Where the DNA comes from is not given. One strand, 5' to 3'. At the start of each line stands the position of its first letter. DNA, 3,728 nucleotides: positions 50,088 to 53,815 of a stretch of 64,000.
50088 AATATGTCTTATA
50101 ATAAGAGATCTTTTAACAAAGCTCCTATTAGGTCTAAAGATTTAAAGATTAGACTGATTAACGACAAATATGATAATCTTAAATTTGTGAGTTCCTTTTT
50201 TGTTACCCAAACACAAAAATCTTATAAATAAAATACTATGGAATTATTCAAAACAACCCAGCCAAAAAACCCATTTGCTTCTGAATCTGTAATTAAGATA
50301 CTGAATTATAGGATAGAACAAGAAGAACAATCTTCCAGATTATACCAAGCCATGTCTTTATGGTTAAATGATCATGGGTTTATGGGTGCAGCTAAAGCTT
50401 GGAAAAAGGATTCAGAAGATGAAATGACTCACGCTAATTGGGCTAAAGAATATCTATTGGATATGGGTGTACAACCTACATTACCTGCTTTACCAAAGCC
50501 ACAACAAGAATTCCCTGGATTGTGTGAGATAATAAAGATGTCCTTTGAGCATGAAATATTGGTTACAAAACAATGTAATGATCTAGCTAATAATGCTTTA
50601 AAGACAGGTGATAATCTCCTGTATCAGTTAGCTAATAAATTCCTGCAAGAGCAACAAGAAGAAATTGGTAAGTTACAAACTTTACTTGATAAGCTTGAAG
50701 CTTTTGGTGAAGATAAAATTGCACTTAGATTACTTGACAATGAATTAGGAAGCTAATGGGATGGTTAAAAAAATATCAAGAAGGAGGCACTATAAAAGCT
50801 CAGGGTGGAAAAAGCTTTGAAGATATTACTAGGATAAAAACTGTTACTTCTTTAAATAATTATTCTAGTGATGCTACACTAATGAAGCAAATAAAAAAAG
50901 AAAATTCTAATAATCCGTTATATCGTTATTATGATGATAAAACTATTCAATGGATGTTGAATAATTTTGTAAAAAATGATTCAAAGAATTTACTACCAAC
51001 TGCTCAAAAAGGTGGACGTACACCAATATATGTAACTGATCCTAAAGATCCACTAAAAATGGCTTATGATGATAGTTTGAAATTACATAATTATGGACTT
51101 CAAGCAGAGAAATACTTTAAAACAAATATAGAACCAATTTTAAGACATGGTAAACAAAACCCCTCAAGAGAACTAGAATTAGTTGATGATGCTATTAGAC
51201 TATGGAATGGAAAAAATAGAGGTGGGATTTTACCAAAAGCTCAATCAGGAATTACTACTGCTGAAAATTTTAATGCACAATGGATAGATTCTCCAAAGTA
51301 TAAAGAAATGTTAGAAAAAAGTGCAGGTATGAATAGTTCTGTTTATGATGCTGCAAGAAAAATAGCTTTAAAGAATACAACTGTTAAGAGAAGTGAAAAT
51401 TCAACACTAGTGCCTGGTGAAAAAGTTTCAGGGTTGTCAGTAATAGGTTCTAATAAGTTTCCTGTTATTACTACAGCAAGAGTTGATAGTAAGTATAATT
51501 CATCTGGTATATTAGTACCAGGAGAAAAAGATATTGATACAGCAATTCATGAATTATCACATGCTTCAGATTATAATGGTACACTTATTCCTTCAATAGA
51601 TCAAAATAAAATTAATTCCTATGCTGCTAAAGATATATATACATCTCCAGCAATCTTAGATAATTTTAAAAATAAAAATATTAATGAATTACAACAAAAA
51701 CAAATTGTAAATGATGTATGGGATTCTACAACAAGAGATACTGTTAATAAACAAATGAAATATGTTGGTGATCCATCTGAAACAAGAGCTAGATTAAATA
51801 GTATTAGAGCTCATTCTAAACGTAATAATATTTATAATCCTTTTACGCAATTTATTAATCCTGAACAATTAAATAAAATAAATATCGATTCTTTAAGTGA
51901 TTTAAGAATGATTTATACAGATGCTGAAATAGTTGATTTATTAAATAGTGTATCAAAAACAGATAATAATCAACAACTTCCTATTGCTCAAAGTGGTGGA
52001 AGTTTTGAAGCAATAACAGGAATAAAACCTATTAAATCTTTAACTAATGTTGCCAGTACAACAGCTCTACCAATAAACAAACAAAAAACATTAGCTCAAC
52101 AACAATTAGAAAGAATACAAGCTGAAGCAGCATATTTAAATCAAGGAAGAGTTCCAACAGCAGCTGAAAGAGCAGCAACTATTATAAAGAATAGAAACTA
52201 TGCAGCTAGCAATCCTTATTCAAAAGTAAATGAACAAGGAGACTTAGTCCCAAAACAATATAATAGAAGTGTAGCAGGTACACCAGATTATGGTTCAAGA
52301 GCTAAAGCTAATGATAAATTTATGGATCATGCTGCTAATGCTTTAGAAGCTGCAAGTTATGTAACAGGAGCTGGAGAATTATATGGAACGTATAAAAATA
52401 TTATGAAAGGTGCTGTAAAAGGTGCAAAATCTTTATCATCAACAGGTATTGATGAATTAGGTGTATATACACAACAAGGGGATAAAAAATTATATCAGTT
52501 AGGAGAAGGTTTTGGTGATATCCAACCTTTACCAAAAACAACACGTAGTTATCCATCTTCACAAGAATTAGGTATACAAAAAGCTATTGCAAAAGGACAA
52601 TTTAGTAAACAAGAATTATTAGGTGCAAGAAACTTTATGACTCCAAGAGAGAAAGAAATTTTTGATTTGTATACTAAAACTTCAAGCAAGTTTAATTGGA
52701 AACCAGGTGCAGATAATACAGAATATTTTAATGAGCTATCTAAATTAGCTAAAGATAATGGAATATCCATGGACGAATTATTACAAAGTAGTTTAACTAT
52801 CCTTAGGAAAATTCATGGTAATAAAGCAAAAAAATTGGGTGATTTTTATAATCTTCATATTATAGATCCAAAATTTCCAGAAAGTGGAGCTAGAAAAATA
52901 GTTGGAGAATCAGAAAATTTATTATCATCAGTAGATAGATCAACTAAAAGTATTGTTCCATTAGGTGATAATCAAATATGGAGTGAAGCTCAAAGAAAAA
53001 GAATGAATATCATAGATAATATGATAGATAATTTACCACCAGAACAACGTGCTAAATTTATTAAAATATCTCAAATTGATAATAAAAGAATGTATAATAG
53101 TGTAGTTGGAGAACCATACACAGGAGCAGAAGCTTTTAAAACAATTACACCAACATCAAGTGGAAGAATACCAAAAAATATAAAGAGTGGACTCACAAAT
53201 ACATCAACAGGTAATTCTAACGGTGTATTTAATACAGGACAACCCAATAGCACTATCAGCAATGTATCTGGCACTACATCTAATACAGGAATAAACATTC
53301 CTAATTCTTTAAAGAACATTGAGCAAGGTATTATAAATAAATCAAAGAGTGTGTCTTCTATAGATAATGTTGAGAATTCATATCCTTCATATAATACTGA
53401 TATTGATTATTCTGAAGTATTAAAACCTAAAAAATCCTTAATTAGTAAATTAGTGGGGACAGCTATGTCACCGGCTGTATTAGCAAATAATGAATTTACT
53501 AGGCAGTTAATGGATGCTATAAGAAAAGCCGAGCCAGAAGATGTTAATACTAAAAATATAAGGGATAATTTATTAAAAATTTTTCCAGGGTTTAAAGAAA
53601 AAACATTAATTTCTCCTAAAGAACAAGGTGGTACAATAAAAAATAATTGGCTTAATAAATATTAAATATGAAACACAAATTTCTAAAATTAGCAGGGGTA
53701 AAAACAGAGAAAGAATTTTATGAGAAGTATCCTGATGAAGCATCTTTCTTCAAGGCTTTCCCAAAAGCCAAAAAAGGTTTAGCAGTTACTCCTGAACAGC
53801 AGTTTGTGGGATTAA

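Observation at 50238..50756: Phage-encoded FtnA-type ferritin embedded between giant virion proteins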

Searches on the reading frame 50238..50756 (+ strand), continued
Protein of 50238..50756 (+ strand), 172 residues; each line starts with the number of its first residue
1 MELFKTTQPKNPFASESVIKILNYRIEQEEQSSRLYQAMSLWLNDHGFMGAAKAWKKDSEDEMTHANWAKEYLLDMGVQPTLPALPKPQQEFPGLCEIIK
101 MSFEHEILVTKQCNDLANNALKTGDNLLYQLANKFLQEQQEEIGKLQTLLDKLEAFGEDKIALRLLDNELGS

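Call 59: find_related_loci(query=P0284, collection=viral_contigs, flank=8000)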
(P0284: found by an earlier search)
Query P0284 (166 aa) in viral_contigs; peptide patterns used: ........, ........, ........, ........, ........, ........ (x = any residue, [..] = any of these).
2 stretches matched a pattern; 1 encode a relative of the query (tblastn E <= 1e-3); 1 distinct loci.
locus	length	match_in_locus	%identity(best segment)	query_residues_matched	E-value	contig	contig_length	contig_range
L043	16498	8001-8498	100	1-166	2e-111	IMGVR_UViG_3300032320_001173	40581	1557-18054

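Call 64: search_protein_families(library=phrogs, proteins=[L042:2852-7930:+, L042:8498-16234:+, L043:79-7998:+, L037:47-5974:+], max_evalue=0.00001)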
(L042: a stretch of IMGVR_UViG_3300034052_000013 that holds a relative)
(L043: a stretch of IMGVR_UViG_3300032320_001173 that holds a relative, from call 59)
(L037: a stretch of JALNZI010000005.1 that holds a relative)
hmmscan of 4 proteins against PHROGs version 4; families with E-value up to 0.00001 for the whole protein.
L042:2852-7930:+ (1692 aa): 0 families

L042:8498-16234:+ (2578 aa): 0 families

L043:79-7998:+ (2639 aa): 0 families

L037:47-5974:+ (1975 aa): 0 families

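Call 70: search_protein_families(library=ncbifam, proteins=[window:50238-50756:+], max_evalue=0.001)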
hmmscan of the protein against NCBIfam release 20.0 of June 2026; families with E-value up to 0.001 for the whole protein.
window:50238-50756:+ (172 aa): 2 families
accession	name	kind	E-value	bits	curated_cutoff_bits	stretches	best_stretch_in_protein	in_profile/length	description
NF007638.0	PRK10304.1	equivalog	4.6e-26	91.7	178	1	17-171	5-159/165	non-heme ferritin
NF011597.0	PRK15022.1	equivalog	6.8e-10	39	154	1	14-154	2-142/167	non-heme ferritin-like protein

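Call 82: fold_search(model_id=the predicted structure, library=viral)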
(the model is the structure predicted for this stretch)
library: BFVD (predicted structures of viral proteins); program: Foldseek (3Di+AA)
matches with E <= 10: 317; with E <= 0.001: 6
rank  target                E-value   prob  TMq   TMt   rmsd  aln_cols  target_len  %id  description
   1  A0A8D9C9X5            3.4e-08  1.00  0.86  0.88   1.6       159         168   25  Putative bacterial non-heme ferritin [uncultured marine phage]
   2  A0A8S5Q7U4            2.4e-06  1.00  0.73  0.73   3.8       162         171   22  Ferritin heavy chain [Siphoviridae sp. ctrzs15]
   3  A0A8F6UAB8            8.1e-06  1.00  0.78  0.84   2.3       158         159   20  Ferritin-like diiron domain-containing protein [Rhinella marina erythrocytic-like virus]
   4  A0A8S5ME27            4.2e-05  1.00  0.79  0.67   6.0       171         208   13  DNA-binding stress response protein [Siphoviridae sp. ctYh54]
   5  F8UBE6                5.5e-05  1.00  0.76  0.75   3.5       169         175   20  (no name in the UniProt tables at hand)
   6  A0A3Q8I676            7.8e-04  1.00  0.68  0.77   2.9       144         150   24  (no name in the UniProt tables at hand)
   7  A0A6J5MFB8            1.5e-03  1.00  0.66  0.87   1.9       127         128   22  Ftn Ferritin-like protein (Fragment) [uncultured Caudovirales phage]
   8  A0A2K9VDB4            1.7e-03  1.00  0.57  0.61   5.8       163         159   17  DNA-binding ferritin-like protein [Lactobacillus phage Semele]
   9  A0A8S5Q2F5            3.5e-03  1.00  0.76  0.77   2.6       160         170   11  Uncharacterized protein [Siphoviridae sp. ctLqe90]
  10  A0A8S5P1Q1            4.3e-03  1.00  0.81  0.80   2.3       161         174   16  Uncharacterized protein [Siphoviridae sp. ctTBR23]
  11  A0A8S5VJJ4            4.7e-03  1.00  0.80  0.80   2.0       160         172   11  (no name in the UniProt tables at hand)
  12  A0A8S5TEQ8            8.2e-03  1.00  0.67  0.77   2.9       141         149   11  Uncharacterized protein (Fragment) [Siphoviridae sp. ctbgC51]
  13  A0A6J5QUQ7            8.6e-03  1.00  0.53  0.42   7.1       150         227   15  Dps DNA-binding ferritin-like protein (Oxidative damage protectant) [uncultured Caudovirales phage]
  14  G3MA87                1.1e-02  1.00  0.58  0.44   6.1       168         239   10  Gp346 [Bacillus phage G]
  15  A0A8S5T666            2.0e-02  1.00  0.61  0.61   5.9       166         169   16  Neutrophil-activating protein, four-helix bundle, metal transport [Siphoviridae sp. ctxMM9]
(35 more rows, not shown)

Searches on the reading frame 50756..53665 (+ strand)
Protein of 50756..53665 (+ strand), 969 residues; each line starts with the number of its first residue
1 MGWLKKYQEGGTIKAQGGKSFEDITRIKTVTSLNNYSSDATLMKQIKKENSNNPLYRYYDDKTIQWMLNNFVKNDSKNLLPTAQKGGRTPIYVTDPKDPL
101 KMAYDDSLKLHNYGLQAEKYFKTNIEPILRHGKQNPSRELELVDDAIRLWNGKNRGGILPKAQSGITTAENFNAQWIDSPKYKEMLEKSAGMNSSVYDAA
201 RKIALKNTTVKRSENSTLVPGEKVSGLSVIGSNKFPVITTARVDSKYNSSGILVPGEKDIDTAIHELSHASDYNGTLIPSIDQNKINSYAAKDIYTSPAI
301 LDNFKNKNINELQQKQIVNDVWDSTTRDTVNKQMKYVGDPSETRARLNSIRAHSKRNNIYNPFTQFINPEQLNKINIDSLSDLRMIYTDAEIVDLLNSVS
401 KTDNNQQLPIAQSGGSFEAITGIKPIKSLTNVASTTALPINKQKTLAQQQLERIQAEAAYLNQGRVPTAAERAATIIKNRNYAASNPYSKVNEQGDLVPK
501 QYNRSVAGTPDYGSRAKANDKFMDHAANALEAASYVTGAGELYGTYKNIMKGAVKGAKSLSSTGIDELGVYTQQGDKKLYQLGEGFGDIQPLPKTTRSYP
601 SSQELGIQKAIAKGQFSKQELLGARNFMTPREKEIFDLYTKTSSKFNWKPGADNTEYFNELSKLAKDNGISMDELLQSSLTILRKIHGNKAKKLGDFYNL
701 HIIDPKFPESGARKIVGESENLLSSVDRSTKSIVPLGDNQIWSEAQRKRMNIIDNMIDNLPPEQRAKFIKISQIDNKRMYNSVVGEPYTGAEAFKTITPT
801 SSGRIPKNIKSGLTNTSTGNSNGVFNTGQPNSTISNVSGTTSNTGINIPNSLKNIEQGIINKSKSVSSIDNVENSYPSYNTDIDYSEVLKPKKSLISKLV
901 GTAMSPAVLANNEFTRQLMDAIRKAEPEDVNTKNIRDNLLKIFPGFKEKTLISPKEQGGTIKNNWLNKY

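Call 5: search_protein_families(library=phrogs, proteins=[window:50756-53665:+], max_evalue=0.001)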
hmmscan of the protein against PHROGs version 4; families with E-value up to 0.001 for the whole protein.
window:50756-53665:+ (969 aa): 0 families

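Call 13: search_protein_families(library=pfam, proteins=[window:50756-53665:+], max_evalue=0.01)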
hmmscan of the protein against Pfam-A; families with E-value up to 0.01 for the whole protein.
window:50756-53665:+ (969 aa): 0 families
